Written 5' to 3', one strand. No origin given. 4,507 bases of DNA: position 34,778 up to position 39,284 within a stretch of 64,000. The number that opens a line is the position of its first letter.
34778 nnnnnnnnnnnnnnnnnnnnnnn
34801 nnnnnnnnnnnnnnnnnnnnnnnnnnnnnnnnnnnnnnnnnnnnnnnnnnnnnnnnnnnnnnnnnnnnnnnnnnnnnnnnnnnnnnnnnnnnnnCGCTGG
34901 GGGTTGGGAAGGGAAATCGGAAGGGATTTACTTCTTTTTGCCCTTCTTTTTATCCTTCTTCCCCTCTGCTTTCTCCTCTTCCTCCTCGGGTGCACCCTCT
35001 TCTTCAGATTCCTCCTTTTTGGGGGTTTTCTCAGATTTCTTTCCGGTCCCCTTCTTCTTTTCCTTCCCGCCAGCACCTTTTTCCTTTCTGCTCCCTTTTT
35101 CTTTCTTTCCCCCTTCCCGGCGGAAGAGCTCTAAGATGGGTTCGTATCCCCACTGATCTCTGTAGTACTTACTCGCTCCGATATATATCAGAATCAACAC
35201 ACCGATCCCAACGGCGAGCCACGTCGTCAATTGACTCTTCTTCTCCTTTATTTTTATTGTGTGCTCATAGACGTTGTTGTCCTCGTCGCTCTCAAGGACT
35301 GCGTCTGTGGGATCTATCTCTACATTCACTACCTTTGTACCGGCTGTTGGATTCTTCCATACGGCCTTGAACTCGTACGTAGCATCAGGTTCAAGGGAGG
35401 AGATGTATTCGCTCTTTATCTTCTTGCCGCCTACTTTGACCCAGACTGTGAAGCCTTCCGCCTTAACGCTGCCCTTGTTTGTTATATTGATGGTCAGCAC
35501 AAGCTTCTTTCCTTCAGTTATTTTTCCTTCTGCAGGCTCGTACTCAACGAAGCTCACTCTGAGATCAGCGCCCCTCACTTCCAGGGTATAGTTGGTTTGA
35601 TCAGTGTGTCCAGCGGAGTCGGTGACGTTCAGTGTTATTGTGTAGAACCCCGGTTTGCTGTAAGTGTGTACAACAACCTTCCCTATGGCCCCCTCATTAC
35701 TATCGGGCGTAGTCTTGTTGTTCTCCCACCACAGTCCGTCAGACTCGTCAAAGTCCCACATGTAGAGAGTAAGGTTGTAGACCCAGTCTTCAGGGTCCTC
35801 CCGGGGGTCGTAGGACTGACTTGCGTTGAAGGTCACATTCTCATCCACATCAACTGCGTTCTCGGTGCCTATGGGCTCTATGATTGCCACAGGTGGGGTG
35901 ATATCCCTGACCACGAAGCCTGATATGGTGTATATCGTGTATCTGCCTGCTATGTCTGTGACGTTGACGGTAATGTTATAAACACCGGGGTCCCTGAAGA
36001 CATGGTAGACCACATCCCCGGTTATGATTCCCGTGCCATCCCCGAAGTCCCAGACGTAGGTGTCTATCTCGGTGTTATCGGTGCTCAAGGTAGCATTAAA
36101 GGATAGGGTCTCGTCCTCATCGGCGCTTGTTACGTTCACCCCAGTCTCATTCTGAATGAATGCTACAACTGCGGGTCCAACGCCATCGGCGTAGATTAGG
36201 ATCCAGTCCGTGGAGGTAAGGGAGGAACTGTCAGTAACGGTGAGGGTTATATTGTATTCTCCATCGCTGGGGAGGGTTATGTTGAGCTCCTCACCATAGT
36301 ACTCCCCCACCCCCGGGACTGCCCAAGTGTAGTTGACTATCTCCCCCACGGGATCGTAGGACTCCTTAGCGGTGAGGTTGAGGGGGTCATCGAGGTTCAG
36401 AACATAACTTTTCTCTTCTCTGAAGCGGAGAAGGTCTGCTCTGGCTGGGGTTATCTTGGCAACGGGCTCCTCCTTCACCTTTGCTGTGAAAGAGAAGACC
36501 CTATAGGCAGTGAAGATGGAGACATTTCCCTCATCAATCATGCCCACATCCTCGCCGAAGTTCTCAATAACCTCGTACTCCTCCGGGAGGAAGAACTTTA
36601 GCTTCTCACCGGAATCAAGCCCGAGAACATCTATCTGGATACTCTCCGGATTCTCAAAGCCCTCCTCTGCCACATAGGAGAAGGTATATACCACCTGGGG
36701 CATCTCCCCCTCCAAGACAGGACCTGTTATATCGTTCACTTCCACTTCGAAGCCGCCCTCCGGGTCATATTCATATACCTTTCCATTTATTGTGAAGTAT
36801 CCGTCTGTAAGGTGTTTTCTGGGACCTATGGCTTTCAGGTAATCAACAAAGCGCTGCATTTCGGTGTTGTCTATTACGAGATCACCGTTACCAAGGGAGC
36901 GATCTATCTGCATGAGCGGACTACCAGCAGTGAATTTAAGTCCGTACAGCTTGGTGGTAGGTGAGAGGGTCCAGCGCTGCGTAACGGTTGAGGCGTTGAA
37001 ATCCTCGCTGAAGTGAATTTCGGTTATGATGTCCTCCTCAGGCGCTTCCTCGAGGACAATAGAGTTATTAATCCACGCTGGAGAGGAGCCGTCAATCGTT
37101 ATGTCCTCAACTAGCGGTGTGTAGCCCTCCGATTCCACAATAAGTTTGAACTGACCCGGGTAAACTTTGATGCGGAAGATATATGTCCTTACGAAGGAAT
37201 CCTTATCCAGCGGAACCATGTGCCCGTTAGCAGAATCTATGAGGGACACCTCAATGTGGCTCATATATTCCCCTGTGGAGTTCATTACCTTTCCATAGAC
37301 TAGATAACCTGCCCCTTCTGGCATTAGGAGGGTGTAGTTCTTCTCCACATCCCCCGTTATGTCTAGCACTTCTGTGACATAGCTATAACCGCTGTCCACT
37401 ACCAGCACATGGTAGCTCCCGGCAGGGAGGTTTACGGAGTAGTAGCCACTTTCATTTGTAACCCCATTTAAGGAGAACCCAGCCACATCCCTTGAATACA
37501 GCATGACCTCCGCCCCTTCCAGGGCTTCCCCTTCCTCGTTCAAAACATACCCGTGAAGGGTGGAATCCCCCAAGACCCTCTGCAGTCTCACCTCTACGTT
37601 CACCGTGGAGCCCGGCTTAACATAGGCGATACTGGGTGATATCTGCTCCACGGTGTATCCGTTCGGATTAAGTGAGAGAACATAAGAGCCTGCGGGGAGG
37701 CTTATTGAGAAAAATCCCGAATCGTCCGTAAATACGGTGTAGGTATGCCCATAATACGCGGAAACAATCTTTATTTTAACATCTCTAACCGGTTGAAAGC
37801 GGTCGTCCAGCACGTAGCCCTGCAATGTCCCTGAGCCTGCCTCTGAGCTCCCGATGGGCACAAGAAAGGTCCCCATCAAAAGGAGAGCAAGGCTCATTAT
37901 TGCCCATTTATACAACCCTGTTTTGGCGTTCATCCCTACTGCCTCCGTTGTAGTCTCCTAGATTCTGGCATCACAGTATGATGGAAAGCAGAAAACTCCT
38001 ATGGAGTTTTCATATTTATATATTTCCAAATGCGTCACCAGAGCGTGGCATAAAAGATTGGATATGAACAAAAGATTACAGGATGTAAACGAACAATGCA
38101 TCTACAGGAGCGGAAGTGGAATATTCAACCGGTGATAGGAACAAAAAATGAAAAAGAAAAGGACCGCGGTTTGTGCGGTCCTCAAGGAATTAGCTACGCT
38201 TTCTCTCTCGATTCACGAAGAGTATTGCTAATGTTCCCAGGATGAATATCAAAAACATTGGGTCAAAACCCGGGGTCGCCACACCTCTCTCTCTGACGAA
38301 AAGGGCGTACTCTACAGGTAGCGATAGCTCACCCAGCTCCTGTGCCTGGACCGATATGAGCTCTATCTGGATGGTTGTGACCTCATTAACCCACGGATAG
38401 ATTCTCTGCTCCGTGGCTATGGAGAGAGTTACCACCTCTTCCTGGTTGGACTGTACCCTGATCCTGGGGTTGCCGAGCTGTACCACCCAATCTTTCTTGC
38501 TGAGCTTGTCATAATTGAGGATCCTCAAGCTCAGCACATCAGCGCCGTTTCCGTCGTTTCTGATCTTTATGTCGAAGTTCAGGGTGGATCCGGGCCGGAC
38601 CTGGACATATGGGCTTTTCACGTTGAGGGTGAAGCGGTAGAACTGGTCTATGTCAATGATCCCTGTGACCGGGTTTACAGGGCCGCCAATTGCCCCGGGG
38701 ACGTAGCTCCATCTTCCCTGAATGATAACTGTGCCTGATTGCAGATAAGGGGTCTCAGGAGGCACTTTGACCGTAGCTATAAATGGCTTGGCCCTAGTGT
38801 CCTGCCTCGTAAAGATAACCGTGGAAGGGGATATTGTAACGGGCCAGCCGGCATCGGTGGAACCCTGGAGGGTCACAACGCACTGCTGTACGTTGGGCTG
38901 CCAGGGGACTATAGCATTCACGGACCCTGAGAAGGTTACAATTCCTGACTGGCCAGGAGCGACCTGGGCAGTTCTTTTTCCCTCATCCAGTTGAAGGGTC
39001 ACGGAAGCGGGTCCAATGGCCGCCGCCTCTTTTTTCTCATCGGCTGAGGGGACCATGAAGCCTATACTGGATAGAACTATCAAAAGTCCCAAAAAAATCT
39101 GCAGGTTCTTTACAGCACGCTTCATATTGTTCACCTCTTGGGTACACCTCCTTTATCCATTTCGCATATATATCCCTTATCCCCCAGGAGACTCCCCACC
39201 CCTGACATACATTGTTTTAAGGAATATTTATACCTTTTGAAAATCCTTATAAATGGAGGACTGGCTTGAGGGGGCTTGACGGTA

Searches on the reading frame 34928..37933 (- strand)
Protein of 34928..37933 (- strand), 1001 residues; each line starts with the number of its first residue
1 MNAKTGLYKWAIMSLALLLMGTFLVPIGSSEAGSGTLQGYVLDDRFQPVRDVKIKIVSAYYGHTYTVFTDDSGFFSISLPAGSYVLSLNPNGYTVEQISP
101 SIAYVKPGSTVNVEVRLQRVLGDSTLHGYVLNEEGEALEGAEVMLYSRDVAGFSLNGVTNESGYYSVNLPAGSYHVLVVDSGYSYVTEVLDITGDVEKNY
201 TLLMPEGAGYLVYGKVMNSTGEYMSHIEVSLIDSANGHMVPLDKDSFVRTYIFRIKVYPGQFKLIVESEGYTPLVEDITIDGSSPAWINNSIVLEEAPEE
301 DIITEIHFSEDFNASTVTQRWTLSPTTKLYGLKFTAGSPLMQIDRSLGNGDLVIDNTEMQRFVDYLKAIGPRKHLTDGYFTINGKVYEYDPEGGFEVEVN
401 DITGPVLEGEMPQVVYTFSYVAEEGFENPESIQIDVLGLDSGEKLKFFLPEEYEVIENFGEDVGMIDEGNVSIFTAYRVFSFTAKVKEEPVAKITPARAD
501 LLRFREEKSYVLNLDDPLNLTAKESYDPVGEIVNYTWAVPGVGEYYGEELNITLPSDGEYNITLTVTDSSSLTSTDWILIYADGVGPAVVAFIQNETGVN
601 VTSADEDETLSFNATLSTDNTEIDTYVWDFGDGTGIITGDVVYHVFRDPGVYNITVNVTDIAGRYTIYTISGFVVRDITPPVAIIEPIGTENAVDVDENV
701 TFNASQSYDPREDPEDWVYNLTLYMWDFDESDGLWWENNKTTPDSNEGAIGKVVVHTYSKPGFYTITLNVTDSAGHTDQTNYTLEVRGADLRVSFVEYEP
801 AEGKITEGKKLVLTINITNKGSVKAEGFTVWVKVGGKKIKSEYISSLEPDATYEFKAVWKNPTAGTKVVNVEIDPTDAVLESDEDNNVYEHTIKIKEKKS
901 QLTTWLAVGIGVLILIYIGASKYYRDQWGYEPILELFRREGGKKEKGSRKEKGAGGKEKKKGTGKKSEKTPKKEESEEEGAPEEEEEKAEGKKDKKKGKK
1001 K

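Call 3: search_protein_families(library=pfam, proteins=[window:34928-37933:-], max_evalue=0.01)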
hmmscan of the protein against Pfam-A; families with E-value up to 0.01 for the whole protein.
window:34928-37933:- (1001 aa): 14 families
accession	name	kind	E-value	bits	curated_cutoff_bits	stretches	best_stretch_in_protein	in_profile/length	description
PF18911.6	PKD_4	-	2.7e-31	107.9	27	3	602-664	12-74/85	PKD domain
PF13620.12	CarboxypepD_reg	-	5.1e-26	91.3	32.3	2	125-194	1-71/82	Carboxypeptidase regulatory-like domain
PF00801.26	PKD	-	1.9e-22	79.5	23.5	3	605-664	12-71/80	PKD domain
PF07705.17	CARDB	-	9.1e-17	61.6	22.7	1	790-890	3-100/101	CARDB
PF13715.12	CarbopepD_reg_2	-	1.1e-15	57.8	32.2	2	127-206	2-78/88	CarboxypepD_reg-like domain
PF22352.2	K319L-like_PKD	-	3.8e-09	36.9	27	1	514-578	9-80/84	K319L-like, PKD domain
PF02010.21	REJ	-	1.8e-08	33.8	25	1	649-885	52-286/452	REJ domain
PF08308.17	PEGA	-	1.4e-07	31.7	20.8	0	256-289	31-64/71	PEGA domain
PF21027.3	Sde0182_C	-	2.5e-05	25.2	27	0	519-588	3-72/83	Cellulose-binding protein Sde0182, C-terminal domain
PF19077.6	Big_13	-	3.4e-05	24.7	27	0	756-785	69-99/102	Bacterial Ig-like domain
PF05345.18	He_PIG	-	0.00023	22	24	0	757-786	66-95/96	Putative Ig domain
PF09430.16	EMC7_beta-sandw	-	0.00041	21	26.6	0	54-103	12-60/122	ER membrane protein complex subunit 7, beta-sandwich domain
PF16403.11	Bact_surface_Ig-like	-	0.0023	18.4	27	0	758-784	43-69/71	Bacterial surface protein, Ig-like domain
PF15976.11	CooC_C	-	0.0065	16.9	29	0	106-182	2-68/93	CS1-pili formation C-terminal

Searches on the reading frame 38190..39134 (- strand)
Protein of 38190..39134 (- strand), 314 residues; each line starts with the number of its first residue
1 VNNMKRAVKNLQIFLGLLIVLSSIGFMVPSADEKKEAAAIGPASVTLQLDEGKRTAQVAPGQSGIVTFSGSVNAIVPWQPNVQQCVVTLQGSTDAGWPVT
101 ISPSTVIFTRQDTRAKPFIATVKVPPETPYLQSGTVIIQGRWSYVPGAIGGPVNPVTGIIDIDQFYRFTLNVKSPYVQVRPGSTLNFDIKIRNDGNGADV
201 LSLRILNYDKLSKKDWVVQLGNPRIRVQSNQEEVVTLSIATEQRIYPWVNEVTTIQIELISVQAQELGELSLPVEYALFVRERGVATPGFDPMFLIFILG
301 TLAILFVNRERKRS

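Call 6: search_protein_families(library=pfam, proteins=[window:38190-39134:-], max_evalue=0.001)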
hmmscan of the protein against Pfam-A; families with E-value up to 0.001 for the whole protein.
window:38190-39134:- (314 aa): 0 families

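Call 17: search_protein_families(library=ncbifam, proteins=[window:38190-39134:-], max_evalue=0.01)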
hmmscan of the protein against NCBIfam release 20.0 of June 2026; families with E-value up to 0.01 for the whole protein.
window:38190-39134:- (314 aa): 1 family
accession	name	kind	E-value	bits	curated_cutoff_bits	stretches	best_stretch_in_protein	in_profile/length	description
NF041740.1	choice_anch_T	equivalog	1.1e-79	267.2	70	1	13-281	1-259/259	choice-of-anchor T family protein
